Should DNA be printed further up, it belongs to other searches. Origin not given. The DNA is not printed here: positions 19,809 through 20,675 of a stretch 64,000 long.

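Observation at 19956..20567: Highly divergent uL11-family (L12e/L11) protein with a 40-aa N-terminal extension – a ribosomal-protein paralogue or organelle-targeted form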

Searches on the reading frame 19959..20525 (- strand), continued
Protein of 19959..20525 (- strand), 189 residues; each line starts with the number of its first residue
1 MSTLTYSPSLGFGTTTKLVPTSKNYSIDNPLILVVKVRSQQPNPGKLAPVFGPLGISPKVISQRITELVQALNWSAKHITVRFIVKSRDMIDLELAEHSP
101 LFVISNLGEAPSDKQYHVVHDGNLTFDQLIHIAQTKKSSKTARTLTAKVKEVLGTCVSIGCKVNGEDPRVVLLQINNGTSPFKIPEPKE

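Call 24: find_homologous_proteins(query=P0004, max_evalue=1e-30)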
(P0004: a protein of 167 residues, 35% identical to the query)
Query P0004 (167 aa): 3847 proteins with E <= 1e-30 among 4317 candidates; the best 120 are listed.
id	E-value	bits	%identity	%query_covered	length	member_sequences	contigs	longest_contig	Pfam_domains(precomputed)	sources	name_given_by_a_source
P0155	5.3e-111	386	60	99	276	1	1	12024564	PF03946.20,PF00298.25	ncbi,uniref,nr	ncbi:unnamed protein product [Chrysodeixis includens]|uniref:Large ribosomal subunit protein uL11 n=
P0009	9.3e-109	379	66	94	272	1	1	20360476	PF03946.20,PF00298.25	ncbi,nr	ncbi:60S ribosomal protein L12-like [Populus alba x Populus x berolinensis]|nr:60S ribosomal protein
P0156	2.6e-107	374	66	94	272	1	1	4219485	PF03946.20,PF00298.25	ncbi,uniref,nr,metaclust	ncbi:PREDICTED: 60S ribosomal protein L12-like [Populus euphratica]|uniref:60S ribosomal protein L12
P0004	6.8e-103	360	100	100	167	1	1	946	PF03946.20,PF00298.25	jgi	-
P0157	1.5e-99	349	66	98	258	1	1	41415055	PF03946.20,PF00298.25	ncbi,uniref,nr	ncbi:hypothetical protein C4D60_Mb06t04930 [Musa balbisiana]|uniref:60S ribosomal protein L12 n=1 Ta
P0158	9.6e-92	323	48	99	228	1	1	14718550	PF03946.20,PF00298.25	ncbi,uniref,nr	ncbi:hypothetical protein SADUNF_Sadunf18G0111200 [Salix dunnii]|uniref:60S ribosomal protein L12 n=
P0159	2.6e-77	276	75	100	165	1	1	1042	PF03946.20,PF00298.25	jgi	-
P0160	2.3e-76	273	73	100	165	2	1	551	PF03946.20,PF00298.25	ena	-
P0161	6.8e-76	272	75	100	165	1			PF03946.20,PF00298.25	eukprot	eukprot:TRINITY_DN37_c0_g1_i1.p1 TRINITY_DN37_c0_g1~~TRINITY_DN37_c0_g1_i1.p1 ORF type:complete len:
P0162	7.5e-76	272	74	100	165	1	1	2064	PF03946.20,PF00298.25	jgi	-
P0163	1.4e-75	271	72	99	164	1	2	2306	PF03946.20,PF00298.25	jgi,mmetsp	mmetsp:Transcript_4006/g.5619 ORF Transcript_4006/g.5619 Transcript_4006/m.5619 type:complete len:16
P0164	1.6e-75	271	72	100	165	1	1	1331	PF03946.20,PF00298.25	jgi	-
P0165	3.3e-75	270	72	99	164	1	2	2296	PF03946.20,PF00298.25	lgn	-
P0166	4.5e-75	269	72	100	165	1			PF03946.20,PF00298.25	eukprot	eukprot:TRINITY_DN10393_c0_g1_i1.p1 TRINITY_DN10393_c0_g1~~TRINITY_DN10393_c0_g1_i1.p1 ORF type:comp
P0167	7.6e-75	268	72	100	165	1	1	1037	PF03946.20,PF00298.25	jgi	-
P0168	8.9e-75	268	71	99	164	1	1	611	PF03946.20,PF00298.25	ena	-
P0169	1.1e-74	268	73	99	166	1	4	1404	PF03946.20,PF00298.25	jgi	-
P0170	1.3e-74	268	71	100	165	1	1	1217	PF03946.20,PF00298.25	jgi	-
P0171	1.9e-74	267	71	100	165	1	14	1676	PF03946.20,PF00298.25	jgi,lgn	-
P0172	2.0e-74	267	73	100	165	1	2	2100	PF03946.20,PF00298.25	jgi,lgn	jgi:large subunit ribosomal protein L12e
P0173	6.7e-74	265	70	99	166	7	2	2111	PF03946.20,PF00298.25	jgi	-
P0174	8.0e-74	265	69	99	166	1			PF03946.20,PF00298.25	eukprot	eukprot:TRINITY_DN319_c0_g1_i1.p1 TRINITY_DN319_c0_g1~~TRINITY_DN319_c0_g1_i1.p1 ORF type:complete l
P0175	1.1e-73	265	72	98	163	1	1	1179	PF03946.20,PF00298.25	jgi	-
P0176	1.2e-73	265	70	99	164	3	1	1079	PF03946.20,PF00298.25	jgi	jgi:large subunit ribosomal protein L12e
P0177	1.4e-73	264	72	100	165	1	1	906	PF03946.20,PF00298.25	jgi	-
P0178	1.4e-73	264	70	99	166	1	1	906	PF03946.20,PF00298.25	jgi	-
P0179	1.6e-73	264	70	99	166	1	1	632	PF03946.20,PF00298.25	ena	-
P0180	2.7e-73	263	71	98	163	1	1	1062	PF03946.20,PF00298.25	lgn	-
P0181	5.7e-73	262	72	100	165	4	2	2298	PF03946.20,PF00298.25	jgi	-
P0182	6.6e-73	262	71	100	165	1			PF03946.20,PF00298.25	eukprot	eukprot:gnl/Spiro4/16415_TR8819_c0_g1_i1.p1 gnl/Spiro4/16415_TR8819_c0_g1~~gnl/Spiro4/16415_TR8819_c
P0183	7.2e-73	262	71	100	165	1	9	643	PF03946.20,PF00298.25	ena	-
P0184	8.0e-73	262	70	100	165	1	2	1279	PF03946.20,PF00298.25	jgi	-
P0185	1.7e-72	261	71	100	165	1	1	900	PF03946.20,PF00298.25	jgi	-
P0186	2.4e-72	260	69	100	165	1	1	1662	PF03946.20,PF00298.25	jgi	-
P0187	2.8e-72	260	70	100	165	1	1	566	PF03946.20,PF00298.25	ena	-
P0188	3.0e-72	260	71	100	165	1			PF03946.20,PF00298.25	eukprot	eukprot:TRINITY_DN487_c0_g1_i1.p2 TRINITY_DN487_c0_g1~~TRINITY_DN487_c0_g1_i1.p2 ORF type:complete l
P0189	3.1e-72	260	69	100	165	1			PF03946.20,PF00298.25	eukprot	eukprot:TRINITY_DN1820_c0_g1_i1.p1 TRINITY_DN1820_c0_g1~~TRINITY_DN1820_c0_g1_i1.p1 ORF type:complet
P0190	3.4e-72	260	69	100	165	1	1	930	PF03946.20,PF00298.25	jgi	-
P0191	4.3e-72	260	69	99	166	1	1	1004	PF03946.20,PF00298.25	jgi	-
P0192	1.0e-71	258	69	100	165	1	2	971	PF03946.20,PF00298.25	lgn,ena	-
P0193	1.4e-71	258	68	100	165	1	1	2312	PF03946.20,PF00298.25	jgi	-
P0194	1.8e-71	257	69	99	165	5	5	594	PF03946.20,PF00298.25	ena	-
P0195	3.4e-71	257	69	100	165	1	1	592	PF03946.20,PF00298.25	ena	-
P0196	3.8e-71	256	71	99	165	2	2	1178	PF03946.20,PF00298.25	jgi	-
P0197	1.1e-70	255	69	99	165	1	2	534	PF03946.20,PF00298.25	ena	-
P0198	1.5e-70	255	68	99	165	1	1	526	PF03946.20,PF00298.25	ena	-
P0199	1.8e-70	254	69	100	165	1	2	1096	PF03946.20,PF00298.25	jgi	-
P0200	2.7e-70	254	69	100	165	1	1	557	PF03946.20,PF00298.25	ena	-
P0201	5.8e-70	253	68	100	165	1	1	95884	PF03946.20,PF00298.25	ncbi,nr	ncbi:60S ribosomal protein L12-1-like isoform 2 [Planoprotostelium fungivorum]|nr:60S ribosomal prot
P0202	6.2e-70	253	66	100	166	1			PF03946.20,PF00298.25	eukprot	eukprot:jgi/Chlat1/5120/Chrsp33S05119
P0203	7.1e-70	252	69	100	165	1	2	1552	PF03946.20,PF00298.25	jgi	-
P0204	1.1e-69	252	74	93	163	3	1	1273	PF03946.20,PF00298.25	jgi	-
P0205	1.4e-69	251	68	100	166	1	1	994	PF03946.20,PF00298.25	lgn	-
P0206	1.5e-69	251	68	100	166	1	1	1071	PF03946.20,PF00298.25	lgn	-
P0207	1.6e-69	251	68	100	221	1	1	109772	PF03946.20,PF00298.25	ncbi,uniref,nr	ncbi:60S ribosomal protein L12-1-like isoform 2 [Planoprotostelium fungivorum]|uniref:60S ribosomal 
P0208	1.9e-69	251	67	100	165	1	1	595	PF03946.20,PF00298.25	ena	-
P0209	2.2e-69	251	66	99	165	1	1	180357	PF03946.20,PF00298.25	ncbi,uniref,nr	ncbi:RPL12 [Bugula neritina]|uniref:Large ribosomal subunit protein uL11 n=1 Tax=Bugula neritina Tax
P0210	2.7e-69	250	68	100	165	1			PF03946.20,PF00298.25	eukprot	eukprot:GFYU01000800.1.p2 GENE.GFYU01000800.1~~GFYU01000800.1.p2 ORF type:complete len:166 (+),score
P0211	3.0e-69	250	67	100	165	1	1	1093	PF03946.20,PF00298.25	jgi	-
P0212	3.2e-69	250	68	100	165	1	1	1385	PF03946.20,PF00298.25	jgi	-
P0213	4.3e-69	250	69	99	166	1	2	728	PF03946.20,PF00298.25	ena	-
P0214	4.5e-69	250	68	100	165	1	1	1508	PF03946.20,PF00298.25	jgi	-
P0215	5.1e-69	250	70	98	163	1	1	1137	PF03946.20,PF00298.25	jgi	-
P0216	6.1e-69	249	70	100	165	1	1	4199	PF03946.20,PF00298.25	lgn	-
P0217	7.9e-69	249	70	100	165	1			PF03946.20,PF00298.25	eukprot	eukprot:GEZU01032616.1.p2 GENE.GEZU01032616.1~~GEZU01032616.1.p2 ORF type:complete len:166 (-),score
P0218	8.6e-69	249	67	100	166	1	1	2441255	PF03946.20,PF00298.25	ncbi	ncbi:hypothetical protein N2152v2_004525 [Parachlorella kessleri]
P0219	9.7e-69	249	67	99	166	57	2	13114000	PF03946.20,PF00298.25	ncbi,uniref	ncbi:large ribosomal subunit protein uL11-like [Typha angustifolia]|uniref:large ribosomal subunit p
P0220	1.1e-68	248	68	99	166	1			PF03946.20,PF00298.25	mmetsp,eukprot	mmetsp:Transcript_2962/g.6163 ORF Transcript_2962/g.6163 Transcript_2962/m.6163 type:complete len:16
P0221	1.1e-68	248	67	99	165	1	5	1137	PF03946.20,PF00298.25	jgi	-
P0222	1.1e-68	248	67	99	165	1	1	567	PF03946.20,PF00298.25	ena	-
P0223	1.2e-68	248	67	99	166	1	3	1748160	PF03946.20,PF00298.25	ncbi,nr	ncbi:hypothetical protein WJX79_008175 [Trebouxia sp. C0005]|nr:MAG: 60S ribosomal L12 [Trebouxia sp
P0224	1.4e-68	248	67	100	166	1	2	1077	PF03946.20,PF00298.25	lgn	-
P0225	1.4e-68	248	66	100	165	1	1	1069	PF03946.20,PF00298.25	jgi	-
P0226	1.5e-68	248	65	100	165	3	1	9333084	PF03946.20,PF00298.25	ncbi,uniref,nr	ncbi:hypothetical protein RvY_02609 [Ramazzottius varieornatus]|uniref:Large ribosomal subunit prote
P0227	1.5e-68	248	68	100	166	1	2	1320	PF03946.20,PF00298.25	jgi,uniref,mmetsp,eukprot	uniref:60S ribosomal protein L12 n=1 Tax=Picocystis salinarum TaxID=88271 RepID=A0A6U9RAY1_9CHLO|mme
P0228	1.5e-68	248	64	100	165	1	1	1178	PF03946.20,PF00298.25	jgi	-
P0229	1.8e-68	248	68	99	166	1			PF03946.20,PF00298.25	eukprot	eukprot:jgi/Mesvir1/11608/Mv00017-RA.1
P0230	2.0e-68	248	67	100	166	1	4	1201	PF03946.20,PF00298.25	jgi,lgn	-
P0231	2.2e-68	247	66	100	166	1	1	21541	PF03946.20,PF00298.25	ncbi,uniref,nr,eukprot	ncbi:60S ribosomal protein L12 [Cymbomonas tetramitiformis]|uniref:60S ribosomal protein L12 n=1 Tax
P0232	2.6e-68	247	61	99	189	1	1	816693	PF03946.20,PF00298.25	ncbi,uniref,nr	ncbi:hypothetical protein COHA_002756 [Chlorella ohadii]|uniref:60S ribosomal protein L12 n=1 Tax=Ch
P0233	2.8e-68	247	65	100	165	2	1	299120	PF03946.20,PF00298.25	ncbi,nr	ncbi:60S ribosomal protein L12 [Trichonephila clavipes]|nr:60S ribosomal protein L12 [Trichonephila 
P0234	2.9e-68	247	66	99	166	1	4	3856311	PF03946.20,PF00298.25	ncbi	ncbi:hypothetical protein WJX82_006798 [Trebouxia sp. C0006]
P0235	3.5e-68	247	68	99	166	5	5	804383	PF03946.20,PF00298.25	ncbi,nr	ncbi:unnamed protein product [Closterium sp. NIES-53]|nr:hypothetical protein CLOP_g15330 [Closteriu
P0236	5.1e-68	246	68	100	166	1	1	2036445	PF03946.20,PF00298.25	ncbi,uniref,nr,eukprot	ncbi:hypothetical protein CBR_g25861 [Chara braunii]|uniref:Ribosomal protein L11 C-terminal domain-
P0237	5.5e-68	246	67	100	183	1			PF03946.20,PF00298.25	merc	-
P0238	5.6e-68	246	65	100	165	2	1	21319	PF03946.20,PF00298.25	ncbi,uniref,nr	ncbi:60S ribosomal protein L12 [Trichonephila clavata]|uniref:Large ribosomal subunit protein uL11 n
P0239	6.0e-68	246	65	99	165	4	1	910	PF03946.20,PF00298.25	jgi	-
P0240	6.4e-68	246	62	100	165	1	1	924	PF03946.20,PF00298.25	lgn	-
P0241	6.5e-68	246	69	99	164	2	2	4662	PF03946.20,PF00298.25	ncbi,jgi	jgi:large subunit ribosomal protein L12e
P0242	6.5e-68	246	68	99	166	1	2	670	PF03946.20,PF00298.25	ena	-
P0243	8.1e-68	246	66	100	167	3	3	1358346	PF03946.20,PF00298.25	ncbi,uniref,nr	ncbi:hypothetical protein GGI25_006303 [Coemansia spiralis]|uniref:60S ribosomal protein L12 n=2 Tax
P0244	8.5e-68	246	66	99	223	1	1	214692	PF03946.20,PF00298.25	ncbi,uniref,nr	ncbi:60S ribosomal protein L12-3 [Stylosanthes scabra]|uniref:60S ribosomal protein L12-3 n=2 Tax=St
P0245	8.8e-68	246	68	99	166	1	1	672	PF03946.20,PF00298.25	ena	-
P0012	1.0e-67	245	67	99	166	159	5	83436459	PF03946.20,PF00298.25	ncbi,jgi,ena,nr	ncbi:hypothetical protein GQ55_1G352900 [Panicum hallii var. hallii]|jgi:large subunit ribosomal pro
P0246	1.1e-67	245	66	99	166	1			PF03946.20,PF00298.25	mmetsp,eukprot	mmetsp:Transcript_1785/g.5197 ORF Transcript_1785/g.5197 Transcript_1785/m.5197 type:complete len:16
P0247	1.1e-67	245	66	99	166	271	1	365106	PF03946.20,PF00298.25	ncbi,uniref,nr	ncbi:60S ribosomal protein L12 [Neltuma alba]|uniref:60S ribosomal protein L12 n=1 Tax=Neltuma alba 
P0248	1.2e-67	245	70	97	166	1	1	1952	PF03946.20,PF00298.25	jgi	jgi:large subunit ribosomal protein L12e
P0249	1.3e-67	245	66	99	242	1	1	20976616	PF03946.20,PF00298.25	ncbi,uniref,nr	ncbi:60S ribosomal protein L12-3 [Sesamum angolense]|uniref:60S ribosomal protein L12-3 n=1 Tax=Sesa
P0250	1.3e-67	245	65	99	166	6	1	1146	PF03946.20,PF00298.25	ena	-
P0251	1.3e-67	245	67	100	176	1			PF03946.20,PF00298.25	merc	-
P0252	1.3e-67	245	65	100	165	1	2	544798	PF03946.20,PF00298.25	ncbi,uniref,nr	ncbi:60S ribosomal protein L12 [Amphibalanus amphitrite]|uniref:Large ribosomal subunit protein uL11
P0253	1.5e-67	245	67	99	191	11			PF03946.20,PF00298.25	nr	nr:60S ribosomal protein L12 [Ipomoea batatas] GMD17575.1 60S ribosomal protein L12 [Ipomoea batatas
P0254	1.6e-67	245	67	100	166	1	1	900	PF03946.20,PF00298.25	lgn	-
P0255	1.7e-67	245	66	100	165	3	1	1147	PF03946.20,PF00298.25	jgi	-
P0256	1.7e-67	245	65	100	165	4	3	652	PF03946.20,PF00298.25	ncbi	-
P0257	1.7e-67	245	66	99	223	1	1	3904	PF03946.20,PF00298.25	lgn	-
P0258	1.7e-67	245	67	100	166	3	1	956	PF03946.20,PF00298.25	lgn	-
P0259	1.7e-67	245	66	99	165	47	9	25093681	PF03946.20,PF00298.25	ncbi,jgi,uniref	ncbi:unnamed protein product [Sphagnum troendelagicum]|jgi:large subunit ribosomal protein L12e|unir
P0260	1.8e-67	245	67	99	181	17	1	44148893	PF03946.20,PF00298.25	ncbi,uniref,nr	ncbi:hypothetical protein J5N97_026694 [Dioscorea zingiberensis]|uniref:60S ribosomal protein L12 n=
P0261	1.8e-67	245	69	99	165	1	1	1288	PF03946.20,PF00298.25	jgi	jgi:large subunit ribosomal protein L12e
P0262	1.9e-67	244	67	99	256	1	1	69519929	PF03946.20,PF00298.25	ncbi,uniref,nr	ncbi:unnamed protein product [Sphenostylis stenocarpa]|uniref:60S ribosomal protein L12 n=1 Tax=Sphe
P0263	2.0e-67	244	67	100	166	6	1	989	PF03946.20,PF00298.25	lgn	-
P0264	2.1e-67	244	70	97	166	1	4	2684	PF03946.20,PF00298.25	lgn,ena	-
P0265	2.4e-67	244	67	99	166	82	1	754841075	PF03946.20,PF00298.25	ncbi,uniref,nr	ncbi:large ribosomal subunit protein uL11 [Cryptomeria japonica]|uniref:large ribosomal subunit prot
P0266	2.4e-67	244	68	99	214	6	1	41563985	PF03946.20,PF00298.25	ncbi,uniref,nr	ncbi:hypothetical protein Golob_000246 [Gossypium lobatum]|uniref:60S ribosomal protein L12 n=4 Tax=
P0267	2.4e-67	244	67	99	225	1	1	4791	PF03946.20,PF00298.25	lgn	-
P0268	2.6e-67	244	67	99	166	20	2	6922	PF03946.20,PF00298.25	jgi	jgi:large subunit ribosomal protein L12e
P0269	2.6e-67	244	65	99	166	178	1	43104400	PF03946.20,PF00298.25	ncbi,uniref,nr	ncbi:hypothetical protein BUALT_Bualt09G0075100 [Buddleja alternifolia]|uniref:60S ribosomal protein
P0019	2.6e-67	244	66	99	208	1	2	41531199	PF03946.20,PF00298.25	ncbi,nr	ncbi:hypothetical protein GLYMA_12G075500v4 [Glycine max]|nr:hypothetical protein GLYMA_12G075500v4 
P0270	2.8e-67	244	67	98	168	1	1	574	PF03946.20,PF00298.25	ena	-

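Call 33: list_cluster_members(proteins=[P0030, P0067, P0090, P0010, P0161, P0166, P0174, P0188, P0189, P0217])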
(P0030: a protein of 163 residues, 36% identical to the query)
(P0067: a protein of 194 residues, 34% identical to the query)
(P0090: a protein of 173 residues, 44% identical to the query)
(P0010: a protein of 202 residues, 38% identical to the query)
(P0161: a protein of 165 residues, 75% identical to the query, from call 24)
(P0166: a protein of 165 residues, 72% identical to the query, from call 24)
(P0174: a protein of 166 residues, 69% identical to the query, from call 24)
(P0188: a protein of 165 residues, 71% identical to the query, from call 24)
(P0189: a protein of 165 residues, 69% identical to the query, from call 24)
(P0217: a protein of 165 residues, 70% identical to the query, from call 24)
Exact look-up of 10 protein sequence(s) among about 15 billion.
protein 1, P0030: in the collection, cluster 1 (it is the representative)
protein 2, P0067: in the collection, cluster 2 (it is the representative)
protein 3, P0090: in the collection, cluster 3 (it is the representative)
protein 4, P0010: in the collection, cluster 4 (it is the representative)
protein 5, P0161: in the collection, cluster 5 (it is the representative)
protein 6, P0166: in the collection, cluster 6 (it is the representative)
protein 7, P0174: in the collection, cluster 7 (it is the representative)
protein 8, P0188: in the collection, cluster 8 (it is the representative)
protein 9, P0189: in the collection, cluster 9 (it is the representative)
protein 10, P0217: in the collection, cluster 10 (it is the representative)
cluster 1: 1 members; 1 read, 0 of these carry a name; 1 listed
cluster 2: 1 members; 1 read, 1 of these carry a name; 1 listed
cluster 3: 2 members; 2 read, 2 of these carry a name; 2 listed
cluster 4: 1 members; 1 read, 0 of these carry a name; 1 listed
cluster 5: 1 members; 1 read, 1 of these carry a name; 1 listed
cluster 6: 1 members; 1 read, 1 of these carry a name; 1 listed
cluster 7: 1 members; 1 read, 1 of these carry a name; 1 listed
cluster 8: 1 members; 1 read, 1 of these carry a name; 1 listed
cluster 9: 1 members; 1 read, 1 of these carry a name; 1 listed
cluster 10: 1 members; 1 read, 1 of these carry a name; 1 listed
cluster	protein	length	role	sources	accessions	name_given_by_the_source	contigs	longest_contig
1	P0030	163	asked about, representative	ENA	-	-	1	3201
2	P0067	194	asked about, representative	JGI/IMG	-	large subunit ribosomal protein L12e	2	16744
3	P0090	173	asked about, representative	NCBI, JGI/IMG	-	large subunit ribosomal protein L12e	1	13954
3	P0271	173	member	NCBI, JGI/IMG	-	large subunit ribosomal protein L12e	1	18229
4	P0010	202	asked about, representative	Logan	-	-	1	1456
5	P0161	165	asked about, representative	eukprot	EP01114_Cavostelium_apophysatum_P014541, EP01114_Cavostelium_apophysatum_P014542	TRINITY_DN37_c0_g1_i1.p1 TRINITY_DN37_c0_g1~~TRINITY_DN37_c0_g1_i1.p1 ORF type:complete ...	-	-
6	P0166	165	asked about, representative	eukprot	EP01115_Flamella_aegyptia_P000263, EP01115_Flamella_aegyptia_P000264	TRINITY_DN10393_c0_g1_i1.p1 TRINITY_DN10393_c0_g1~~TRINITY_DN10393_c0_g1_i1.p1 ORF ...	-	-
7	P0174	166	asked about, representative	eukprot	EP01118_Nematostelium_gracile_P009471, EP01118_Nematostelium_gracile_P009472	TRINITY_DN319_c0_g1_i1.p1 TRINITY_DN319_c0_g1~~TRINITY_DN319_c0_g1_i1.p1 ORF ...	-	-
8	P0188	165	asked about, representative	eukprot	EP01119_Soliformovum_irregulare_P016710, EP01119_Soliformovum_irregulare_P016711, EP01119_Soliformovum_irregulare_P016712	TRINITY_DN487_c0_g1_i1.p2 TRINITY_DN487_c0_g1~~TRINITY_DN487_c0_g1_i1.p2 ORF ...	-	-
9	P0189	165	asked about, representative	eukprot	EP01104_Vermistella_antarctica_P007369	TRINITY_DN1820_c0_g1_i1.p1 TRINITY_DN1820_c0_g1~~TRINITY_DN1820_c0_g1_i1.p1 ORF ...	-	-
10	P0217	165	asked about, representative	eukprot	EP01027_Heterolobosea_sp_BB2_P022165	GEZU01032616.1.p2 GENE.GEZU01032616.1~~GEZU01032616.1.p2 ORF type:complete len:166 ...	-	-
